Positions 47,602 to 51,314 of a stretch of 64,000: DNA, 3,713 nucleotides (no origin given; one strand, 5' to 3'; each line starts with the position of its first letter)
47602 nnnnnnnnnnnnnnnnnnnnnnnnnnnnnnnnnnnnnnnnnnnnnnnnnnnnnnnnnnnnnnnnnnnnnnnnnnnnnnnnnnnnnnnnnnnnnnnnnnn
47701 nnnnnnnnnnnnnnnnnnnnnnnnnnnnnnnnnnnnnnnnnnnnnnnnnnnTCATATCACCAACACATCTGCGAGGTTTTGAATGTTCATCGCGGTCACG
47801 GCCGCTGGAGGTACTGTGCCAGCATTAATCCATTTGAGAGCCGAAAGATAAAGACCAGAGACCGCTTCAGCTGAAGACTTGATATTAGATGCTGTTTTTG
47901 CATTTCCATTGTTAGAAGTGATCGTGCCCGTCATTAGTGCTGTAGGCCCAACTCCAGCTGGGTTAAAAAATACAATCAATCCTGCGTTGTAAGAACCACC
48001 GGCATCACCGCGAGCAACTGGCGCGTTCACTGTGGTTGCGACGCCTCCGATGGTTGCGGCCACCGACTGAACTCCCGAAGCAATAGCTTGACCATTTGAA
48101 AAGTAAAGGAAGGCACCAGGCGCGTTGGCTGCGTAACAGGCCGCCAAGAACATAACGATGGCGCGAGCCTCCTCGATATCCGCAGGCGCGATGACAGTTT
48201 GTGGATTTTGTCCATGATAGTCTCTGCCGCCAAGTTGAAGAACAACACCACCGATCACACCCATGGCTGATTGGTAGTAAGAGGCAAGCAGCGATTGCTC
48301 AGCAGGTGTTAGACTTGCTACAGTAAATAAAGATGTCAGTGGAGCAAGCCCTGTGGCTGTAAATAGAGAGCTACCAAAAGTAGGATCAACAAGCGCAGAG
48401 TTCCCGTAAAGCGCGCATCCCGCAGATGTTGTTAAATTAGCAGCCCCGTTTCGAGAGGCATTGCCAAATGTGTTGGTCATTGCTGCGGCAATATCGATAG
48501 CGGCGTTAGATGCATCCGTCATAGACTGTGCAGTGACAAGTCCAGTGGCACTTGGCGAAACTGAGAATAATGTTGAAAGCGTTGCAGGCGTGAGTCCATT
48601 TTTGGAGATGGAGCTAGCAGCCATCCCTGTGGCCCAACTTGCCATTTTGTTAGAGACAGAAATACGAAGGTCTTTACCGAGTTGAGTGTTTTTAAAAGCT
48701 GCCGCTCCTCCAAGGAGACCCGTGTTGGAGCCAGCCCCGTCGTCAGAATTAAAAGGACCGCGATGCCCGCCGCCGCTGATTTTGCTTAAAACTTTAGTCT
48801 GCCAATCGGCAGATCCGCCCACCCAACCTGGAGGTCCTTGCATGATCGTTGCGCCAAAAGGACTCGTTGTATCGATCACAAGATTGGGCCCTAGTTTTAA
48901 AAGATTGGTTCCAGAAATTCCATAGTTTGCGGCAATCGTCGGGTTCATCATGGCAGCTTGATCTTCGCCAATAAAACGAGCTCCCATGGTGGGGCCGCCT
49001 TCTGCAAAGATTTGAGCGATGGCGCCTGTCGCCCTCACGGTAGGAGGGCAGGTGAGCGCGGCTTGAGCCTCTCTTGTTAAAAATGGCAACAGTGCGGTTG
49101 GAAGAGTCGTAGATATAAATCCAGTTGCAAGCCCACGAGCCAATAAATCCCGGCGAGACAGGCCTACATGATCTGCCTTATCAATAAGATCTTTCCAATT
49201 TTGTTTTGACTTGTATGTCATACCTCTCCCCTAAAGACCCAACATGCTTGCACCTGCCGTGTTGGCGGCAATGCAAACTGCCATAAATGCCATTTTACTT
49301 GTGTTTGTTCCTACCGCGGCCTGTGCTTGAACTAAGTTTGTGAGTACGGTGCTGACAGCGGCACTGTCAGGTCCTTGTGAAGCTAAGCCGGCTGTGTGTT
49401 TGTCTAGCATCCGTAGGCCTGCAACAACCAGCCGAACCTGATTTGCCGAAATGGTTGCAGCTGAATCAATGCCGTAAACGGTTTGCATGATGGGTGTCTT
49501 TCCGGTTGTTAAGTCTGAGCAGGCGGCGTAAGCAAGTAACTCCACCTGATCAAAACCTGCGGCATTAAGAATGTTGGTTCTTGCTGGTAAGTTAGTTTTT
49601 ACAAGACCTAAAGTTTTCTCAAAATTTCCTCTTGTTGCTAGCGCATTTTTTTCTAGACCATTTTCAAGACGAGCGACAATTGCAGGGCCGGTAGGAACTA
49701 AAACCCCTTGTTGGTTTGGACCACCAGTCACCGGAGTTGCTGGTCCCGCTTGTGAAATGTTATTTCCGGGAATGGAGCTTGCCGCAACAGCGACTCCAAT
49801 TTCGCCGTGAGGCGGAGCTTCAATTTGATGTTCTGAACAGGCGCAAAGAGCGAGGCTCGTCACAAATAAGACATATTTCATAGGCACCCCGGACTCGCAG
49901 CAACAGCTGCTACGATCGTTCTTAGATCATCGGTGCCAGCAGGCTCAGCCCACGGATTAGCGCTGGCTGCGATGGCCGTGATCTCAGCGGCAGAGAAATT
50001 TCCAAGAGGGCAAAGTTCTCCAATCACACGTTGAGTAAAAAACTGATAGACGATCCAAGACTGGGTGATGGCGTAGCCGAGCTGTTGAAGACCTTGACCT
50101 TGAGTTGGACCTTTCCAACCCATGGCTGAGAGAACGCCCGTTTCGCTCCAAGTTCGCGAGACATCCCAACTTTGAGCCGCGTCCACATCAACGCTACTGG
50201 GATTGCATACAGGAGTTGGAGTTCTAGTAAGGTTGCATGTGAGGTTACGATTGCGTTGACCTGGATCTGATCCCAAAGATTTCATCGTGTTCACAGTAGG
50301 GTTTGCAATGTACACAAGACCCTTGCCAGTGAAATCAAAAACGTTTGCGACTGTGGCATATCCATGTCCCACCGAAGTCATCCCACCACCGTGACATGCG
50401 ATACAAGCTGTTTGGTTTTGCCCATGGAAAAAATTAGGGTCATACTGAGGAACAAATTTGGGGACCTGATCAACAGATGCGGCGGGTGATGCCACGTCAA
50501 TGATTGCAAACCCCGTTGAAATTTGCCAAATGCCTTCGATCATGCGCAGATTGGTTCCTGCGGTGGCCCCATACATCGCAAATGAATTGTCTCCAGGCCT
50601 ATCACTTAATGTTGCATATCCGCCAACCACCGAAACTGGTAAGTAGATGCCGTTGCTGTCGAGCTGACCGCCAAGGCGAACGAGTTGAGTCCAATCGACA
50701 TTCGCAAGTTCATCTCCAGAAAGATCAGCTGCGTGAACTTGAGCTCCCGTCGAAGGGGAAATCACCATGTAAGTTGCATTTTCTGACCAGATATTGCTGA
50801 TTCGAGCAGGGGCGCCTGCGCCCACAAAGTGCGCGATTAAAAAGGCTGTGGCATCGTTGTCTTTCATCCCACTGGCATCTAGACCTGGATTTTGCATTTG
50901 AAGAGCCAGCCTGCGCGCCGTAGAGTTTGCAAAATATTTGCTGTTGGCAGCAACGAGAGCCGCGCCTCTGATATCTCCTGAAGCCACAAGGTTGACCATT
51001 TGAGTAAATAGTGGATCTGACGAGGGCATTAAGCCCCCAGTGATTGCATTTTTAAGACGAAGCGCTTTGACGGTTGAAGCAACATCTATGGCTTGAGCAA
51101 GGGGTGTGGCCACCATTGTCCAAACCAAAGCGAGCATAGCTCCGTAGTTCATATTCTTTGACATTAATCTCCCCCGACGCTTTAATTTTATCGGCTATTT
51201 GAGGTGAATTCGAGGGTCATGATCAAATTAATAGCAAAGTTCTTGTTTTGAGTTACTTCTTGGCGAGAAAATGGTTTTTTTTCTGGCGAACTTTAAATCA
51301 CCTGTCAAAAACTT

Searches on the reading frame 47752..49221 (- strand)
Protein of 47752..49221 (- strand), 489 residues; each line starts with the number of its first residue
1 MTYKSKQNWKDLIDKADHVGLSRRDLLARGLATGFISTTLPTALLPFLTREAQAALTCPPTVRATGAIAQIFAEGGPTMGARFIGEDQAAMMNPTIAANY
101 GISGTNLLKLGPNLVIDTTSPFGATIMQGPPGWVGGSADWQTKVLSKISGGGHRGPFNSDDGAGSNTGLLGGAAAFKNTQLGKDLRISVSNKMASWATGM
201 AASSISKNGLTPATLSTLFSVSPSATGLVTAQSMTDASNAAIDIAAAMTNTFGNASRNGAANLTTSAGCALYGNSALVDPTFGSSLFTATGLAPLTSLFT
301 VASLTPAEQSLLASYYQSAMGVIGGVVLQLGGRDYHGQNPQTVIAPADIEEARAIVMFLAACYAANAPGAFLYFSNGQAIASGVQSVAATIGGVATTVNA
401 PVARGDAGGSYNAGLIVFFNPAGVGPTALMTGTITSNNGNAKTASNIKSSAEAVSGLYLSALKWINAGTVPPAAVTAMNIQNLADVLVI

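Call 3: search_protein_families(library=pfam, proteins=[window:47752-49221:-], max_evalue=0.1)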
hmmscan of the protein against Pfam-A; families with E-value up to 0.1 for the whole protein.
window:47752-49221:- (489 aa): 0 families

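Call 4: search_protein_families(library=ncbifam, proteins=[window:47752-49221:-], max_evalue=0.1)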
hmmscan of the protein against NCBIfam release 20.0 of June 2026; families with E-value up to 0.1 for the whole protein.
window:47752-49221:- (489 aa): 0 families

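Call 49: search_protein_families(library=pfam, alignment_id=A3, max_evalue=1)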
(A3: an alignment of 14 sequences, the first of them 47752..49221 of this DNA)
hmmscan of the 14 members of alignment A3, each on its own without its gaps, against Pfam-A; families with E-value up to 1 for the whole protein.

A. member 1, window:47752-49221:- (489 aa): 0 families

B. families by the number of members that match (of 14 scanned): 5 families
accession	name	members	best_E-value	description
PF10518.14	TAT_signal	2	0.25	TAT (twin-arginine translocation) pathway signal sequence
PF11102.13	YjbF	1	0.037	Group 4 capsule polysaccharide lipoprotein gfcB, YjbF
PF02495.22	TGBp3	1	0.056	Triple gene block 3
PF17352.7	MFS18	1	0.11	Male Flower Specific protein 18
PF14115.11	YuzL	1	0.36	YuzL-like protein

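Call 53: find_homologous_proteins(query=window:47752-49221:-, max_evalue=0.001)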
Query window:47752-49221:- (489 aa): 111 proteins with E <= 0.001 among 8000 candidates.
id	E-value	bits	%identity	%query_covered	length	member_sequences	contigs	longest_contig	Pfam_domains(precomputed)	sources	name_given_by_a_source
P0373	0.0e+0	1042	100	100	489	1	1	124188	-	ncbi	-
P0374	1.0e-253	860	81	100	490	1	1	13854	-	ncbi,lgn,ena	-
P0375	2.4e-252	856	80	100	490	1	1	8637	-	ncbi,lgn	-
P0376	1.6e-250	850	80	100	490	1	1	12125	-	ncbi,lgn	-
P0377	1.9e-227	774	73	100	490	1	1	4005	-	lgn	-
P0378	7.6e-225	765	75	96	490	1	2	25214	-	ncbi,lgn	-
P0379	3.9e-220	749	71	100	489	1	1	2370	-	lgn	-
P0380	5.0e-219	746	71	100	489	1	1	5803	-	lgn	-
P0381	5.7e-216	736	70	100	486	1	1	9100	-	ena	-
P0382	9.9e-216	735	71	100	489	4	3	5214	-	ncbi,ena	-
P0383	5.8e-214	729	70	100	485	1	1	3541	-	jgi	jgi:hypothetical protein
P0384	1.3e-213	728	71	100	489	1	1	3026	-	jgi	jgi:hypothetical protein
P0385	2.4e-213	727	72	100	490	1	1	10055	-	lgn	-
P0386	2.2e-212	724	69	100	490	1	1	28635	-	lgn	-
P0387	2.0e-211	721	70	100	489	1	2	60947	-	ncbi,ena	-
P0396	2.3e-205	701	68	100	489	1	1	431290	-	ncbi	-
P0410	7.0e-172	590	59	100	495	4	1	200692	-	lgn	-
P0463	5.5e-131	456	52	96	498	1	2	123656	-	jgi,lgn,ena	-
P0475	4.9e-109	383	47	97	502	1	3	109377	-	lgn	-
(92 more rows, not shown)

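Call 59: find_encoding_contigs(protein=P0396, flank=10000, max_places=1)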
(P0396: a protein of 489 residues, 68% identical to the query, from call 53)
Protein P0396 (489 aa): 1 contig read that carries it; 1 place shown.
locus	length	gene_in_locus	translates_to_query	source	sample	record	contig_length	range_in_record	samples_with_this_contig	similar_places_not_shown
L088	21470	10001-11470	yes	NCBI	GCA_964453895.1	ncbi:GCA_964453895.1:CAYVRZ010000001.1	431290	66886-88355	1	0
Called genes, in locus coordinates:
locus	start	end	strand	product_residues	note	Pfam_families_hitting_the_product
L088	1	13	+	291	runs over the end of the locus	PF00528:BPD_transp_1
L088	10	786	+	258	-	PF00005:ABC_tran, PF02463:SMC_N (weak), PF13304:AAA_21 (weak)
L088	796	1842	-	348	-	PF01595:CNNM, PF00571:CBS (weak)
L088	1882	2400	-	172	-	-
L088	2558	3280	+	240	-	PF01618:MotA_ExbB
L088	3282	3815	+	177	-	PF02472:ExbD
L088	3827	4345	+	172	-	PF02472:ExbD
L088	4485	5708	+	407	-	PF00089:Trypsin (weak)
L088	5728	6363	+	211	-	PF09335:VTT_dom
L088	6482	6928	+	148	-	-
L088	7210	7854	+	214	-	-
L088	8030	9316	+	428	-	-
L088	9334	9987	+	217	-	-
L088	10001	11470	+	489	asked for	-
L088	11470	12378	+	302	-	-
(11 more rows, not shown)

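Call 60: find_encoding_contigs(protein=P0410, flank=10000, max_places=1)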
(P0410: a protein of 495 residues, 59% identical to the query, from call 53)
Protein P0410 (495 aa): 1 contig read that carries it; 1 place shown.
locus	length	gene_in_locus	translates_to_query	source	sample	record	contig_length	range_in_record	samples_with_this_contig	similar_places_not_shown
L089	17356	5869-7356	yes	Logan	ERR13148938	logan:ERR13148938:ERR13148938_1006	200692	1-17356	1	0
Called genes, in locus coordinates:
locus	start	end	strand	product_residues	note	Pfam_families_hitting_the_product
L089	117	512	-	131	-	-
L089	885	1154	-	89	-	PF13560:HTH_31, PF01381:HTH_3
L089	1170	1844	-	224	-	PF00072:Response_reg, PF00486:Trans_reg_C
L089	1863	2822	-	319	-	-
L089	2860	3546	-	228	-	PF00041:fn3, PF25059:FN3_DSCAM-DSCAML_C (weak)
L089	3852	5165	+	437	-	-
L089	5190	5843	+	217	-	-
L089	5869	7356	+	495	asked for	-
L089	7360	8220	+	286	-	-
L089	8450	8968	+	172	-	PF03330:DPBB_1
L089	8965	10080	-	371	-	PF00149:Metallophos, PF12850:Metallophos_2 (weak)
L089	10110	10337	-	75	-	PF02416:TatA_B_E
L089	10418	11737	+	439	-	PF00654:Voltage_CLC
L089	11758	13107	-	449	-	PF00691:OmpA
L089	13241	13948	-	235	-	PF00174:Oxidored_molyb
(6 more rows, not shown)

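Call 61: find_encoding_contigs(protein=P0463, flank=10000, max_places=1)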
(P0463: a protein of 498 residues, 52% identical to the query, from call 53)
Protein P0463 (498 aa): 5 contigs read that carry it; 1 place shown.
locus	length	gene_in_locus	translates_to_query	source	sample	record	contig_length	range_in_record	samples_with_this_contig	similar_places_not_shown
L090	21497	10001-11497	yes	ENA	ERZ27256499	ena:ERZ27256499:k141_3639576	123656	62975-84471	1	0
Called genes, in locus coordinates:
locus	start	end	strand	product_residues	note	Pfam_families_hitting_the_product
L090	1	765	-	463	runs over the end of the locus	PF13415:Beta-prop_FBX42 (faint), PF13418:Beta-prop_TYW4 (faint), PF13964:Beta-prop_Calicin (faint), PF24981:Beta-prop_ATRN-LZTR1 (faint), PF01344:Kelch_1 (faint), PF07646:Kelch_2 (faint), PF24681:Kelch_KLHDC2_KLHL20_DRC7, PF07250:Glyoxal_oxid_N (weak), +1 more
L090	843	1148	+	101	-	PF03992:ABM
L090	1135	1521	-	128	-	-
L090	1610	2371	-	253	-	PF00072:Response_reg, PF04397:LytTR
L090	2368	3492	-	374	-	PF06580:His_kinase, PF02518:HATPase_c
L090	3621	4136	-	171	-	PF19853:DUF6328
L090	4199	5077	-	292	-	PF00027:cNMP_binding, PF06210:DUF1003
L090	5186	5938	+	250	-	PF00378:ECH_1, PF16113:ECH_2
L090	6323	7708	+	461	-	-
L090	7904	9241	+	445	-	-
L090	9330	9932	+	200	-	-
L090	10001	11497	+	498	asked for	-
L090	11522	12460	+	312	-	-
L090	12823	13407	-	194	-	-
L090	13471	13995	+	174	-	PF00440:TetR_N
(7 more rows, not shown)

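Call 62: find_encoding_contigs(protein=P0475, flank=10000, max_places=1)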
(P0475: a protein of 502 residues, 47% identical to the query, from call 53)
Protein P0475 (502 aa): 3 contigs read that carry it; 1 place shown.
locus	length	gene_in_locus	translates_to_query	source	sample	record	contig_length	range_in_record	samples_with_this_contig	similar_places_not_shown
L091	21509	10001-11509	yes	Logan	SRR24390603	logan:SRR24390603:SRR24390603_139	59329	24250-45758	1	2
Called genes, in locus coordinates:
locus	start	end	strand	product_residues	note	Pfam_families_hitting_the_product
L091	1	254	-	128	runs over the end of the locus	-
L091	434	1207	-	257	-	PF01040:UbiA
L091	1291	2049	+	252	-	-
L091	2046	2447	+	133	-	-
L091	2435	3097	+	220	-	PF00891:Methyltransf_2 (weak), PF05175:MTS (weak), PF13489:Methyltransf_23, PF13847:Methyltransf_31, PF08241:Methyltransf_11, PF08242:Methyltransf_12, PF13649:Methyltransf_25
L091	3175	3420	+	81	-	PF13186:SPASM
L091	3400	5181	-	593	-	-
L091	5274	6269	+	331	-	PF00535:Glycos_transf_2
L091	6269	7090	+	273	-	PF01209:Ubie_methyltran, PF02353:CMAS, PF06080:DUF938 (faint), PF13489:Methyltransf_23, PF13847:Methyltransf_31, PF08241:Methyltransf_11, PF08242:Methyltransf_12, PF13649:Methyltransf_25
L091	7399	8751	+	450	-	-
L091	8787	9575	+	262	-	-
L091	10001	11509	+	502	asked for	-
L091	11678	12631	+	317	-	-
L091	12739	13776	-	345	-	PF08240:ADH_N, PF00107:ADH_zinc_N, PF13602:ADH_zinc_N_2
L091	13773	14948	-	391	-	PF00890:FAD_binding_2, PF01134:GIDA (faint), PF01266:DAO (weak), PF03486:HI0933_like, PF07992:Pyr_redox_2 (weak), PF12831:FAD_oxidored, PF13450:NAD_binding_8 (weak), PF22780:HI0933_like_1st, +1 more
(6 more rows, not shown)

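Call 64: predict_structure(alignment_id=A5)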
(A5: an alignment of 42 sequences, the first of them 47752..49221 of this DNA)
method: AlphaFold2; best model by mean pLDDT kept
length: 489 residues; sequences in the alignment: 42
mean_pLDDT: 81.8   pTM: 0.79
mean pLDDT of the five models: 81.8, 80.9, 79.8, 77.0, 76.6
residues with pLDDT >= 90: 230; 70-90: 123; 50-70: 113; < 50: 23
segments of 3 or more residues with pLDDT < 50: 1-4, 38-55
pLDDT, mean of each block of 10 residues (from residue 1): 54 55 65 51 42 47 85 85 93 93 95 96 97 94 96 77 69 88 89 87 88 81 60 68 66 65 65 65 80 86 90 95 92 85 94 97 97 83 94 94 76 91 91 89 89 94 94 93 92
secondary structure, 60 per line:
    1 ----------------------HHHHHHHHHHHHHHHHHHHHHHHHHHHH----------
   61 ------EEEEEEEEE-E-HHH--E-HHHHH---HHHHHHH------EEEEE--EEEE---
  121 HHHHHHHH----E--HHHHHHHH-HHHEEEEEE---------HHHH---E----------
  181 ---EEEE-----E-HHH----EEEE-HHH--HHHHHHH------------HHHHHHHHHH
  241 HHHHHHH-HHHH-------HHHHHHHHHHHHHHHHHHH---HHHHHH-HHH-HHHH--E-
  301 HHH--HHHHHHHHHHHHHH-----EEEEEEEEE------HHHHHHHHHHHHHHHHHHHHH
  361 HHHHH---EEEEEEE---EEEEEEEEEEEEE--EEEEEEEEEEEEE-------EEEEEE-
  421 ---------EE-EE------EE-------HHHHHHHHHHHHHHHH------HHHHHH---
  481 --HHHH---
elements in order: H23-50 E67-75 H86-90 H94-100 E107-111 E114-117 H121-128 H136-143 E148-153 H163-166 E184-187 E202-205 H212-218 H231-247 H249-252 H260-278 H282-287 H293-296 H306-319 E325-333 H340-365 E369-375 E379-391 E394-406 E414-419 H450-465 H472-477 H483-486

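Call 67: fold_search(model_id=the predicted structure, library=pdb)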
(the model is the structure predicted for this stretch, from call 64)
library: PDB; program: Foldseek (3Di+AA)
matches with E <= 10: 390; with E <= 0.001: 0
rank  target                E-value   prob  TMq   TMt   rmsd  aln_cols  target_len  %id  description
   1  2g9y_A                2.2e-02  0.38  0.15  0.16   7.5       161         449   14  Structure of S102T E. coli alkaline phosphatase in presence of phosphate at 2.00 A resolution (released 2006-10-10)
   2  1hjk_A                4.2e-02  0.38  0.15  0.16   6.7       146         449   14  ALKALINE PHOSPHATASE MUTANT H331Q (released 1997-10-15)
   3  1ajb_A                4.7e-02  0.33  0.15  0.16   6.8       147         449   14  THREE-DIMENSIONAL STRUCTURE OF THE D153G MUTANT OF E. COLI ALKALINE PHOSPHATASE: A MUTANT WITH WEAKER MAGNESIUM BINDIN (released 1995-11-14)
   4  1alk_A                4.7e-02  0.33  0.15  0.16   7.0       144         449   12  REACTION MECHANISM OF ALKALINE PHOSPHATASE BASED ON CRYSTAL STRUCTURES. TWO METAL ION CATALYSIS (released 1994-01-31)
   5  1ajc_A                8.2e-02  0.23  0.15  0.16   7.4       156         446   13  THREE-DIMENSIONAL STRUCTURE OF THE D153G MUTANT OF E. COLI ALKALINE PHOSPHATASE: A MUTANT WITH WEAKER MAGNESIUM BINDIN (released 1995-11-14)
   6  5tpq_B                1.0e-01  0.23  0.15  0.16   6.9       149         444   13  E. coli alkaline phosphatase D101A, D153A, R166S, E322A, K328A mutant (released 2017-11-01)
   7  1ed8_A                1.1e-01  0.23  0.15  0.16   7.3       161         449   13  STRUCTURE OF E. COLI ALKALINE PHOSPHATASE INHIBITED BY THE INORGANIC PHOSPHATE AT 1.75A RESOLUTION (released 2000-09-20)
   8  1ely_A                1.1e-01  0.18  0.14  0.15   7.7       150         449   13  E. COLI ALKALINE PHOSPHATASE MUTANT (S102C) (released 1998-05-27)
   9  1b8j_A                1.1e-01  0.18  0.13  0.14   7.3       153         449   13  ALKALINE PHOSPHATASE COMPLEXED WITH VANADATE (released 1999-02-18)
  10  3dyc_A                1.3e-01  0.23  0.15  0.16   6.7       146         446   12  Structure of E322Y Alkaline Phosphatase in Complex with Inorganic Phosphate (released 2008-10-21)
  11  1ura_A                1.3e-01  0.21  0.15  0.16   7.3       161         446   13  ALKALINE PHOSPHATASE (D51ZN) (released 1996-07-11)
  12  1anj_A                1.3e-01  0.18  0.14  0.15   7.1       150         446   12  ALKALINE PHOSPHATASE (K328H) (released 1996-01-29)
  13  5tpq_A                1.4e-01  0.20  0.15  0.16   6.9       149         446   13  E. coli alkaline phosphatase D101A, D153A, R166S, E322A, K328A mutant (released 2017-11-01)
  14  1elz_A                1.4e-01  0.14  0.14  0.15   8.1       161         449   14  E. COLI ALKALINE PHOSPHATASE MUTANT (S102G) (released 1998-05-27)
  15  3dpc_B                1.4e-01  0.11  0.13  0.14   8.2       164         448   13  Structure of E.coli Alkaline Phosphatase Mutant in Complex with a Phosphorylated Peptide (released 2009-06-16)
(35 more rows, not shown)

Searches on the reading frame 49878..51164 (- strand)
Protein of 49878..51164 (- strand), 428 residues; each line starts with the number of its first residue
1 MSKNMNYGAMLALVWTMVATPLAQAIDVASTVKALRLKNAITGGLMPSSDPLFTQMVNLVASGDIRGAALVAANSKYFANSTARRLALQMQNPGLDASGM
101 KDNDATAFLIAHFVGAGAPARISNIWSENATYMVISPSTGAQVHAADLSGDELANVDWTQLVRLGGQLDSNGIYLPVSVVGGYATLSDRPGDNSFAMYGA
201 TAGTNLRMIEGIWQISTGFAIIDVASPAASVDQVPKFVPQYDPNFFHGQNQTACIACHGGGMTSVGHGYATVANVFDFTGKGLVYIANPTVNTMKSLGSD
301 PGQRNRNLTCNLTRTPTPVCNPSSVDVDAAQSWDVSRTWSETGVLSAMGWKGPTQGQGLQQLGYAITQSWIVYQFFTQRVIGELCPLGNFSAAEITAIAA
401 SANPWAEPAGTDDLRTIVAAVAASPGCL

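Call 3: search_protein_families(library=pfam, proteins=[window:49878-51164:-], max_evalue=0.1)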
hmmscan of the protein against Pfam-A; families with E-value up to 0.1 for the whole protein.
window:49878-51164:- (428 aa): 0 families

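Call 4: search_protein_families(library=ncbifam, proteins=[window:49878-51164:-], max_evalue=0.1)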
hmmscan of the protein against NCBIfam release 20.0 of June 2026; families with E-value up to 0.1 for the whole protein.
window:49878-51164:- (428 aa): 0 families

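Call 50: search_protein_families(library=pfam, alignment_id=A4, max_evalue=1)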
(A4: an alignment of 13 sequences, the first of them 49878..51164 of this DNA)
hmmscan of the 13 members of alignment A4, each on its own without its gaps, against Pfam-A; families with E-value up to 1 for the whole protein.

A. member 1, window:49878-51164:- (428 aa): 2 families
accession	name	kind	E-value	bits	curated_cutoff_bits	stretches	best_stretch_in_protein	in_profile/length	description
PF13442.11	Cytochrome_CBB3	-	0.18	12.6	27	1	251-299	11-53/68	Cytochrome C oxidase, cbb3-type, subunit III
PF13838.12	Clathrin_H_link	-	0.33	11.5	27.8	1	47-76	3-33/66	Clathrin-H-link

B. families by the number of members that match (of 13 scanned): 8 families
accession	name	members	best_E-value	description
PF07624.16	PSD2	6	3.2e-06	Protein of unknown function (DUF1585)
PF13442.11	Cytochrome_CBB3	5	0.18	Cytochrome C oxidase, cbb3-type, subunit III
PF07627.16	PSCyt3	2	0.00049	Protein of unknown function (DUF1588)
PF13385.13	Laminin_G_3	2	0.0016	Concanavalin A-like lectin/glucanases superfamily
PF17392.7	Urocanase_C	1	0.12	Urocanase C-terminal domain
PF04186.18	FxsA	1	0.24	FxsA cytoplasmic membrane protein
PF03150.19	CCP_MauG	1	0.25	Di-haem cytochrome c peroxidase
PF13838.12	Clathrin_H_link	1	0.33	Clathrin-H-link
